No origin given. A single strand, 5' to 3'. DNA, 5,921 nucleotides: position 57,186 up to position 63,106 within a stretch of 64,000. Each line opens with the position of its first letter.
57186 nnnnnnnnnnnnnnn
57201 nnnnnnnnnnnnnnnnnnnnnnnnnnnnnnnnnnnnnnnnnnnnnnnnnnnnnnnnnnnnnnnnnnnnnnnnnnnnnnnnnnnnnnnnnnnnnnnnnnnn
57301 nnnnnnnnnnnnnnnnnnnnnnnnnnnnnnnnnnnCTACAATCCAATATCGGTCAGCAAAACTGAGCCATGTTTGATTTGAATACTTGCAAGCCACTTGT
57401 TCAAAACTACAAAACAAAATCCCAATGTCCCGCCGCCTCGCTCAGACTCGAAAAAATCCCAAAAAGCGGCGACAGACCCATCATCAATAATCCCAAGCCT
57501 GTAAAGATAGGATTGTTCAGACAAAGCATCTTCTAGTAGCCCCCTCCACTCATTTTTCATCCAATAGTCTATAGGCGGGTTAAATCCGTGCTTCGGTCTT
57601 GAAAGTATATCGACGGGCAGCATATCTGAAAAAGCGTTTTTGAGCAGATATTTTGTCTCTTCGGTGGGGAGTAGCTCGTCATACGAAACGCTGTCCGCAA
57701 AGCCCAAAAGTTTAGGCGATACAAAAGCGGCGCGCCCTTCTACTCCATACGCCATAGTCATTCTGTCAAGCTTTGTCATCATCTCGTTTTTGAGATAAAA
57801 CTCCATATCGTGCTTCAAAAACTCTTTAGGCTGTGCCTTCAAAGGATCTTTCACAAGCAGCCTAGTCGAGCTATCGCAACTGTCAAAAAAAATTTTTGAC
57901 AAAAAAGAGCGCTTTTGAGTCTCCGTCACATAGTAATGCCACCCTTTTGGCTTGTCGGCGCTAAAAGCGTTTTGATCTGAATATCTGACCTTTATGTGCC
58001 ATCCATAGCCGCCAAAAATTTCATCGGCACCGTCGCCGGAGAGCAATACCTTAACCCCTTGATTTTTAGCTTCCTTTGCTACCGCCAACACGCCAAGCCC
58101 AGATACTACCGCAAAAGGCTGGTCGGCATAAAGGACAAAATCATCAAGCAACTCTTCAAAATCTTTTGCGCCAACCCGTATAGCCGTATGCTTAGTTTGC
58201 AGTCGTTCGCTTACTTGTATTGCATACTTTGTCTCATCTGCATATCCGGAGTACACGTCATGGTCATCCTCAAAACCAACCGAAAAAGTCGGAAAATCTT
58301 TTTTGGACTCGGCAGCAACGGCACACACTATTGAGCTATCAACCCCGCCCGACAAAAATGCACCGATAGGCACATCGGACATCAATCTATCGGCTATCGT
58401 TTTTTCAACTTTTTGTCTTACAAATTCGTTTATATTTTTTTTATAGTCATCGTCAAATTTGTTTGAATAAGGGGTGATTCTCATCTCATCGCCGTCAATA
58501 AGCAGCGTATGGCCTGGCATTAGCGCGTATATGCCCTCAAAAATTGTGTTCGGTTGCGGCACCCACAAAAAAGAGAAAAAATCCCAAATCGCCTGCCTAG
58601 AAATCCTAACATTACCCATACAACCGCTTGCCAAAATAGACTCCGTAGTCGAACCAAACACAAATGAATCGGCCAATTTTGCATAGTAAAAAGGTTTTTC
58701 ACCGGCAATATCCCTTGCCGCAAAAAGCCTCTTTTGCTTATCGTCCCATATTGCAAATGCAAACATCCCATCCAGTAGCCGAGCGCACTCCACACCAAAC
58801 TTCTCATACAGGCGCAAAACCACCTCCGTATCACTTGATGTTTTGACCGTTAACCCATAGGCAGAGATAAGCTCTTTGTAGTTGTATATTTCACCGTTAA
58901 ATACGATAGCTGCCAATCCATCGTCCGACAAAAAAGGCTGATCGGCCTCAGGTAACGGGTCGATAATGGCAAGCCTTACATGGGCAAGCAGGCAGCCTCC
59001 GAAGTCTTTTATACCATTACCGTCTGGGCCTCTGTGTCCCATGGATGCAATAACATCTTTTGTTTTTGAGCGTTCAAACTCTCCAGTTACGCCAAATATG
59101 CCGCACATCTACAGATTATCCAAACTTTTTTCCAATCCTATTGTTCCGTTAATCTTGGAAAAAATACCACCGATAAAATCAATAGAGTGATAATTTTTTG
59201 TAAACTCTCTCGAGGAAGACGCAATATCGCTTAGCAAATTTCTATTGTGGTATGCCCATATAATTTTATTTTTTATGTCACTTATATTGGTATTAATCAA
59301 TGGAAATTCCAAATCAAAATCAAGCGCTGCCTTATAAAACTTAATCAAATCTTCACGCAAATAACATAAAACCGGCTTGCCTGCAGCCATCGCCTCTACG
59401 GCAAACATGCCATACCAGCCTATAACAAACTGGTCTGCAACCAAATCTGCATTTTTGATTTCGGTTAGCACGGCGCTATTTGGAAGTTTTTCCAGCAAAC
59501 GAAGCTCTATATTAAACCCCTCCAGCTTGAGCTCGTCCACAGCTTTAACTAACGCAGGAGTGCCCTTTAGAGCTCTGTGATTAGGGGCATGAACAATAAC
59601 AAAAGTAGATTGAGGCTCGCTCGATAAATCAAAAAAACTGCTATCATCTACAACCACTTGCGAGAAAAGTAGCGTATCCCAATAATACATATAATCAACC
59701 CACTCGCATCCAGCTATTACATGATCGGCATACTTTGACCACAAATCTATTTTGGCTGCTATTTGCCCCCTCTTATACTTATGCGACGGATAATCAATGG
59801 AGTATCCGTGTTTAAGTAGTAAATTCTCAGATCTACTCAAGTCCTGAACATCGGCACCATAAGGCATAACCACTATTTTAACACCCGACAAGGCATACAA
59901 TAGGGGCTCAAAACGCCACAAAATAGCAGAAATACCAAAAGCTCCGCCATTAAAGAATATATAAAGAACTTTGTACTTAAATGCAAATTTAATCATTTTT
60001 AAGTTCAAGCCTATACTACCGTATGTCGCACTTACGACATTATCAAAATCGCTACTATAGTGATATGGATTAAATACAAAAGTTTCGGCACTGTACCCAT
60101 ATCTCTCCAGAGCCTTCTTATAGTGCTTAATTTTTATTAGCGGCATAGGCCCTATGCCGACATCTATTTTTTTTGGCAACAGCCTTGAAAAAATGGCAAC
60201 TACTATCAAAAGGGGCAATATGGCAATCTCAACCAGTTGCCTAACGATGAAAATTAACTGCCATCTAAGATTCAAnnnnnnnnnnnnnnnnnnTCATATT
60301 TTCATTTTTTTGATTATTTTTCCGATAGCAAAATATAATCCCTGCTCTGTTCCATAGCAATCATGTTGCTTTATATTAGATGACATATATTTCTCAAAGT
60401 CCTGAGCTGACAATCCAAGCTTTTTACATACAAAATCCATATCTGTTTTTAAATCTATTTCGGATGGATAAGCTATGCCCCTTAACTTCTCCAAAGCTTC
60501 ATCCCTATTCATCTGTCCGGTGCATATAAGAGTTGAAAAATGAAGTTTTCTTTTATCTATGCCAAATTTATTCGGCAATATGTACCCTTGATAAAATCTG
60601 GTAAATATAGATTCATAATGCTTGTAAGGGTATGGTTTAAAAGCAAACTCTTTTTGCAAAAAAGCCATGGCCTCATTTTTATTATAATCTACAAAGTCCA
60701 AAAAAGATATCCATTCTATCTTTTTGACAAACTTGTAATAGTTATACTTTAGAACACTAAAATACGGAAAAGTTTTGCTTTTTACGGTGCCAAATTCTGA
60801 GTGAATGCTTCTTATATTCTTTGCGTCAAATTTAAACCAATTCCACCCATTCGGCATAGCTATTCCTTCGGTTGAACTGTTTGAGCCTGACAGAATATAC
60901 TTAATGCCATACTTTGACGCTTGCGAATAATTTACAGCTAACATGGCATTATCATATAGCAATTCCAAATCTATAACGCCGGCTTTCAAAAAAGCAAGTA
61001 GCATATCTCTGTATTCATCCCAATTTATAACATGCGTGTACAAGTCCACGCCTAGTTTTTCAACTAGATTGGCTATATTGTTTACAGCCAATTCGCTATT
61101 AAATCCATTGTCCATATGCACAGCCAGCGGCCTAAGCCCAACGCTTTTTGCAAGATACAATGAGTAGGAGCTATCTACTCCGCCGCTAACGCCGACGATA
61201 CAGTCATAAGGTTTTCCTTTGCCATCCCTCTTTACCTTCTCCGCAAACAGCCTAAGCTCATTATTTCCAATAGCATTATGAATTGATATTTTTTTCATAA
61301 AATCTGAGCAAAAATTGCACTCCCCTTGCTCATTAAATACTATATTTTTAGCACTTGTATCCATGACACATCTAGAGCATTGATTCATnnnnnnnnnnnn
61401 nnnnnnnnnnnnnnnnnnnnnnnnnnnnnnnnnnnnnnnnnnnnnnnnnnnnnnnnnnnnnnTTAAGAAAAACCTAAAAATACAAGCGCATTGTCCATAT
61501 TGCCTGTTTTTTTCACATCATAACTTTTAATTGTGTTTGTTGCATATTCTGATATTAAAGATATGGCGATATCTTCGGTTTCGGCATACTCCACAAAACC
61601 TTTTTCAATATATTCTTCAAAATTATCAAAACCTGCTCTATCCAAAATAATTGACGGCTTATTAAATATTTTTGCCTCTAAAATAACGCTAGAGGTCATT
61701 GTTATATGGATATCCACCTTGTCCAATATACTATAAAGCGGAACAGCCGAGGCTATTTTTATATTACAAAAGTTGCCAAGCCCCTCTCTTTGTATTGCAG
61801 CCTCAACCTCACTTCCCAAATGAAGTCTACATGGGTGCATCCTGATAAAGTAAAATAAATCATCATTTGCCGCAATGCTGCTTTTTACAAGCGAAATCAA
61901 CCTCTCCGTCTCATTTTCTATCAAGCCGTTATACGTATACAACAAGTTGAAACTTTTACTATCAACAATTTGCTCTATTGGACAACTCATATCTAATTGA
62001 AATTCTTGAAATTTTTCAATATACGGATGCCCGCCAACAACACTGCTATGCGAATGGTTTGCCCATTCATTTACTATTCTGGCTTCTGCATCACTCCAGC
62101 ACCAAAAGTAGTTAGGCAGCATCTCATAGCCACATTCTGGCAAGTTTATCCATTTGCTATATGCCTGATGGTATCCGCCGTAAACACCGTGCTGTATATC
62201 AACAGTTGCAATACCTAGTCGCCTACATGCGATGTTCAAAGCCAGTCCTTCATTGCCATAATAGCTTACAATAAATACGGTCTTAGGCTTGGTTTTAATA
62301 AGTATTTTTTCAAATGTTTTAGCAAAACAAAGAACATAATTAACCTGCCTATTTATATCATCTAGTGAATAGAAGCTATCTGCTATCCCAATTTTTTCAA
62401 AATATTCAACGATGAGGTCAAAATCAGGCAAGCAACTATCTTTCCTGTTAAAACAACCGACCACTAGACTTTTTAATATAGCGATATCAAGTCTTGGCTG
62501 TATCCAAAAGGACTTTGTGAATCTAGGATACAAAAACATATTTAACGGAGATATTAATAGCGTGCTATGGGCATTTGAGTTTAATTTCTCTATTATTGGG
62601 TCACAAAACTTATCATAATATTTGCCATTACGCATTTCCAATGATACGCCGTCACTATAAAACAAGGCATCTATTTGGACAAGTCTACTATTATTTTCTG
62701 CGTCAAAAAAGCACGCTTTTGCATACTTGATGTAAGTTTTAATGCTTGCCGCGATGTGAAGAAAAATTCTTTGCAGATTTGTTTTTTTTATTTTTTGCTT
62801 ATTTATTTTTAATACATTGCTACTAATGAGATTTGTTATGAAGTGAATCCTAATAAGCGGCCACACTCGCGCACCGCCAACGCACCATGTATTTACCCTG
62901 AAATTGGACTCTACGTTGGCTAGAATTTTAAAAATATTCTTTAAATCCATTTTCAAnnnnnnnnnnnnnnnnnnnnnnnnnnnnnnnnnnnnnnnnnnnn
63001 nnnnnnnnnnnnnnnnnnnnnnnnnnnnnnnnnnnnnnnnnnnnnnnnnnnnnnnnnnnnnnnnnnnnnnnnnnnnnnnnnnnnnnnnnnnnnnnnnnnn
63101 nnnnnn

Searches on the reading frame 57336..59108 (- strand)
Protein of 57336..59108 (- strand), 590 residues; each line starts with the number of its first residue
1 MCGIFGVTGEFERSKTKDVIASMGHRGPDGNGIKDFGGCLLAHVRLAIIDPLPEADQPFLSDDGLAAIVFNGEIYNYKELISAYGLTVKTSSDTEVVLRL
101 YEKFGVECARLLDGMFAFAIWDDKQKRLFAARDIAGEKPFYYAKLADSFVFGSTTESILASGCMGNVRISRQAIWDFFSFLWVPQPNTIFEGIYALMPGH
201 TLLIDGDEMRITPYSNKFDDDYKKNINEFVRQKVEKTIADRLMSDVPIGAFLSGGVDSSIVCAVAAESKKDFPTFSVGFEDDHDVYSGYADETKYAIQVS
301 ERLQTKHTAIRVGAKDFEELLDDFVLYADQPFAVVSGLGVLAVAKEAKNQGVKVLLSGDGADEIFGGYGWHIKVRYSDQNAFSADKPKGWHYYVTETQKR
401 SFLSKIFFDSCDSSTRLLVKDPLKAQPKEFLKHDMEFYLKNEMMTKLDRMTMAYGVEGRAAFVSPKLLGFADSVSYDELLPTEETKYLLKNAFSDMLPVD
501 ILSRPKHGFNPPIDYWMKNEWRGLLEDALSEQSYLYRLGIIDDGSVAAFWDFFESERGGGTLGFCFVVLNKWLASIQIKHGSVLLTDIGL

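Call 3: search_protein_families(library=pfam, proteins=[window:57336-59108:-])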
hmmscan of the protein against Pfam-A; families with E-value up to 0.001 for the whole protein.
window:57336-59108:- (590 aa): 4 families
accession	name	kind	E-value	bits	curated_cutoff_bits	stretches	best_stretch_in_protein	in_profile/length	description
PF00733.27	Asn_synthase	-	2.2e-71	241.8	21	1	230-551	2-329/354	Asparagine synthase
PF13537.11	GATase_7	-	3.6e-36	124.3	25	1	43-159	1-122/123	Glutamine amidotransferase domain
PF13522.11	GATase_6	-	1.8e-35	122.2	27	1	28-153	1-129/130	Glutamine amidotransferase domain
PF12481.13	DUF3700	-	1.3e-10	41.6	27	1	68-164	79-181/228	Aluminium induced protein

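Call 5: search_protein_families(library=ncbifam, proteins=[window:57336-59108:-])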
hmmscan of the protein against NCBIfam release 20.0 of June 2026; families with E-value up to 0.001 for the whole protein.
window:57336-59108:- (590 aa): 9 families
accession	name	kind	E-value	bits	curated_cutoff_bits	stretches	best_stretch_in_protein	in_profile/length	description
TIGR01536.1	asn_synth_AEB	equivalog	3.4e-119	399.2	267.1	1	2-509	1-517/517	asparagine synthase (glutamine-hydrolyzing)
TIGR03108.1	eps_aminotran_1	hypoth_equivalog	5e-107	359.1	816.9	2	1-369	1-375/628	XrtA/PEP-CTERM system amidotransferase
TIGR03104.1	trio_amidotrans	equivalog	1.8e-91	307.2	570.1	1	1-536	1-548/589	N-acetylglutaminylglutamine amidotransferase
NF006949.0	PRK09431.1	equivalog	2.3e-80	270.7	499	3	1-159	1-166/554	asparagine synthase B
NF033535.1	lass_lactam_cya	exception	4.9e-58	197.2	525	1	2-365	2-376/668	lasso peptide isopeptide bond-forming cyclase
NF033561.1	macrolact_Ik_Al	subfamily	2.4e-17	62.8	300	1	118-370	83-336/561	albusnodin/ikarugamycin family macrolactam cyclase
TIGR01134.1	purF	equivalog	3.4e-08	33.3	350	1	42-155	69-196/432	amidophosphoribosyltransferase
NF001484.0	PRK00331.1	subfamily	1.6e-05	23.5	381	1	38-133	66-176/601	isomerizing glutamine--fructose-6-phosphate transaminase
TIGR01135.1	glmS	equivalog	0.00081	18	418.05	0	42-133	69-175/607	glutamine--fructose-6-phosphate transaminase (isomerizing)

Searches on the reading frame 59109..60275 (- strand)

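Call 3: search_protein_families(library=pfam, proteins=[window:59109-60275:-])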
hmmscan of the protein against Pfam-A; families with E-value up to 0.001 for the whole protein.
window:59109-60275:- (388 aa): 0 families

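Call 5: search_protein_families(library=ncbifam, proteins=[window:59109-60275:-])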
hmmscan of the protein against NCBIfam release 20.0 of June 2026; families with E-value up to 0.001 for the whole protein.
window:59109-60275:- (388 aa): 1 family
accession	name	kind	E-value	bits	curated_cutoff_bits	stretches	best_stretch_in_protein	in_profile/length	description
NF012028.0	PRK15484.1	subfamily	4.3e-05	22.8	618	1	284-366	286-365/380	lipopolysaccharide N-acetylglucosaminyltransferase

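Call 50: search_protein_families(library=pfam, proteins=[window:59109-60275:-], max_evalue=0.001)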
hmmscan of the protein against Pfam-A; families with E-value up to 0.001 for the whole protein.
window:59109-60275:- (388 aa): 0 families

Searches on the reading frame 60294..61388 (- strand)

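Call 3: search_protein_families(library=pfam, proteins=[window:60294-61388:-])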
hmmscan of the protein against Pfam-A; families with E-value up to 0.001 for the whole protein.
window:60294-61388:- (364 aa): 1 family
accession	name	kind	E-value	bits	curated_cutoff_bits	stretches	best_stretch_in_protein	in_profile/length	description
PF02540.23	NAD_synthase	-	1.3e-05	24.9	21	1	62-122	20-82/242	NAD synthase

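Call 5: search_protein_families(library=ncbifam, proteins=[window:60294-61388:-])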
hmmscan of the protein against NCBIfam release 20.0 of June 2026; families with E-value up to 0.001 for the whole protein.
window:60294-61388:- (364 aa): 8 families
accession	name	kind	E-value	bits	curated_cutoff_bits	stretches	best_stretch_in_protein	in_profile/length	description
TIGR03573.1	WbuX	subfamily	4.8e-87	292.6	203.2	1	1-335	1-343/344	N-acetyl sugar amidotransferase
NF010587.0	PRK13980.1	equivalog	1.8e-05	24.1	255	1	62-126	33-97/267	NAD+ synthase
TIGR00268.2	TIGR00268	equivalog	0.00012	21.5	150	1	63-122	16-77/259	ATP-dependent sacrificial sulfur transferase LarE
NF010588.0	PRK13981.1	equivalog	0.00031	19.3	479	1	62-122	287-349/546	NAD+ synthase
NF006351.0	PRK08576.1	equivalog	0.00043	19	290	1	31-118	202-292/436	hypothetical protein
NF001138.1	PRK00143.1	equivalog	0.00044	19.3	284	1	64-116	3-63/345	tRNA 2-thiouridine(34) synthase MnmA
TIGR00552.1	nadE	equivalog_domain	0.00048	19.4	63.65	1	61-118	23-83/251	NAD(+) synthase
TIGR00884.1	guaA_Cterm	equivalog_domain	0.00075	18.9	338.75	1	62-118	18-76/310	glutamine-hydrolyzing GMP synthase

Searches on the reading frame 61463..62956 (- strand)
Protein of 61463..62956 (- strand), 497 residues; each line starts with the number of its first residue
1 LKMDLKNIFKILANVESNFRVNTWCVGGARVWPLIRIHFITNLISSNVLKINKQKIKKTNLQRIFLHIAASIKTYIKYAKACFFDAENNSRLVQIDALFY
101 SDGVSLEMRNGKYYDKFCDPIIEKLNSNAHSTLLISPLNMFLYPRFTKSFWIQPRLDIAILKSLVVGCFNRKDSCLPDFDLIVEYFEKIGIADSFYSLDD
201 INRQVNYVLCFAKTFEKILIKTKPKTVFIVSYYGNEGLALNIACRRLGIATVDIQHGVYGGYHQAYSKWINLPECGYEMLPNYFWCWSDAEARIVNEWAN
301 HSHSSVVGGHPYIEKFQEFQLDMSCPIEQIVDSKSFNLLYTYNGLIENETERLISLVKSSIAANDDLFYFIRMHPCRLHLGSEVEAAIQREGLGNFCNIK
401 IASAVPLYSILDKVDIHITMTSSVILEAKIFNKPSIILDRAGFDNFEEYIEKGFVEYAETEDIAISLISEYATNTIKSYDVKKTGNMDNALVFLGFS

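Call 3: search_protein_families(library=pfam, proteins=[window:61463-62956:-])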
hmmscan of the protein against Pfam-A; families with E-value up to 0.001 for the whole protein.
window:61463-62956:- (497 aa): 0 families

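Call 5: search_protein_families(library=ncbifam, proteins=[window:61463-62956:-])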
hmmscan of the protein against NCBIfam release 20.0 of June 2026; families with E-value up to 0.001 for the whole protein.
window:61463-62956:- (497 aa): 1 family
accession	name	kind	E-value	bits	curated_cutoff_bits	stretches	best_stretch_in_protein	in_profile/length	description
NF046086.1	BFO_1060_trans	domain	2.7e-10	39.9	200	1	346-479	200-330/365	BFO_1060 family glycosyltransferase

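Call 50: search_protein_families(library=pfam, proteins=[window:61463-62956:-], max_evalue=0.001)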
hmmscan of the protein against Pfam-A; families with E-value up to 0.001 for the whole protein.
window:61463-62956:- (497 aa): 0 families
